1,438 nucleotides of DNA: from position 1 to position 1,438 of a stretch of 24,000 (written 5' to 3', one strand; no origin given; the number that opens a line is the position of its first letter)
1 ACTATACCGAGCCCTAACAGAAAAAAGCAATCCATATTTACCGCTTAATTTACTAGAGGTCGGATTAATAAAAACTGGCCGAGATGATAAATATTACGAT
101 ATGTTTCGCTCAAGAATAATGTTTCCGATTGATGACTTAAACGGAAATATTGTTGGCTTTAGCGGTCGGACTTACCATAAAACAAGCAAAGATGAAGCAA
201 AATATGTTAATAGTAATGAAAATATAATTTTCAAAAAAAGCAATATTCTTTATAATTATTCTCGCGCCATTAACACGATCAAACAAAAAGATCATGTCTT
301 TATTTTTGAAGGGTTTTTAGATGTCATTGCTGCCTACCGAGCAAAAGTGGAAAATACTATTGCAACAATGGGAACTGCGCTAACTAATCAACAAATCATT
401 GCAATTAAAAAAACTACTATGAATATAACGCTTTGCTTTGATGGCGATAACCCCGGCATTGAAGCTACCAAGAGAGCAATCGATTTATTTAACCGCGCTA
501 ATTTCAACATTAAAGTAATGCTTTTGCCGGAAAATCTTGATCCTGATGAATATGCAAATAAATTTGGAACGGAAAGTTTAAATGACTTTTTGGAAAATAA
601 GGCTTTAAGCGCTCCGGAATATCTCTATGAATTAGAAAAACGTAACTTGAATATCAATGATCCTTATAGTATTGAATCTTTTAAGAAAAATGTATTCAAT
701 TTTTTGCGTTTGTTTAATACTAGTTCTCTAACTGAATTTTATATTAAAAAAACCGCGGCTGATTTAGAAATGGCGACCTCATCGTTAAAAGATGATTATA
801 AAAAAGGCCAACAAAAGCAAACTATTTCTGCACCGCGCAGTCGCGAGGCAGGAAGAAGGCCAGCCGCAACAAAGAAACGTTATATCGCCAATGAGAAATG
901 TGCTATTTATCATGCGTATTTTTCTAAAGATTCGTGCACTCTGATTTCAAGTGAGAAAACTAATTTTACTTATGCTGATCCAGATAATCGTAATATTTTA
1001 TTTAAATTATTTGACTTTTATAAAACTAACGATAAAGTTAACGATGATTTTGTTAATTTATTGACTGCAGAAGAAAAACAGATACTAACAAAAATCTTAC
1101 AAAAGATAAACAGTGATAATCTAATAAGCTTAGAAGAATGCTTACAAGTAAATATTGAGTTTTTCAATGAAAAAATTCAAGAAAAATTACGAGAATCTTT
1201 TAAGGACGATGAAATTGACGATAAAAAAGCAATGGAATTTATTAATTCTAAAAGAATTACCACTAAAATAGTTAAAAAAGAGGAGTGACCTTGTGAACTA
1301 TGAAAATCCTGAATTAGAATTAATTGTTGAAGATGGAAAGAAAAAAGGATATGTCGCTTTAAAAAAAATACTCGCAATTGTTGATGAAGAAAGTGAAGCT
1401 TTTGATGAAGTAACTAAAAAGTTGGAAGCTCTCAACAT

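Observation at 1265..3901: Old tandem duplication of the housekeeping sigma factor, both copies intact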

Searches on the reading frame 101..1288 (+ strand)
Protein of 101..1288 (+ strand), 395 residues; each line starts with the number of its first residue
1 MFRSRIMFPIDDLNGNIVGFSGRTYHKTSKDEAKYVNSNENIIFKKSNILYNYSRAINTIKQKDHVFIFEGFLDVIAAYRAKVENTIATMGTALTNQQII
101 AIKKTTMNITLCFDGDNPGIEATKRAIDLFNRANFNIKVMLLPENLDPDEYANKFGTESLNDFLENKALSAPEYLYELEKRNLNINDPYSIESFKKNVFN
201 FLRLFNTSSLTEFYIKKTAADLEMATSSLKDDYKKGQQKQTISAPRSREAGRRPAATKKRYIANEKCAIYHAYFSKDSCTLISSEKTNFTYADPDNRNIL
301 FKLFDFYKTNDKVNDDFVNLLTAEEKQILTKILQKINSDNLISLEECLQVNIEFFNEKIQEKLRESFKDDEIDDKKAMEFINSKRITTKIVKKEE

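Call 5: search_protein_families(library=pfam, proteins=[window:101-1288:+])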
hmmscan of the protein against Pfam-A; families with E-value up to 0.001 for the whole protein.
window:101-1288:+ (395 aa): 5 families
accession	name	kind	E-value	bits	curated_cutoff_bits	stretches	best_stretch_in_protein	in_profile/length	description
PF13155.12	Toprim_2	-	3.7e-23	82.1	22.1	1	67-151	1-87/88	Toprim-like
PF08275.17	DNAG_N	-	5.6e-19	68.9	26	1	1-56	74-127/128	DNA primase catalytic core, N-terminal domain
PF13662.12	Toprim_4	-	8e-14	52.1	25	1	65-138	2-82/85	Toprim domain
PF01751.28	Toprim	-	3.1e-09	37.3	23.1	1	66-139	2-93/96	Toprim domain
PF13362.12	Toprim_3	-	2.8e-07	31.3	27.2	1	66-157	2-94/95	Toprim domain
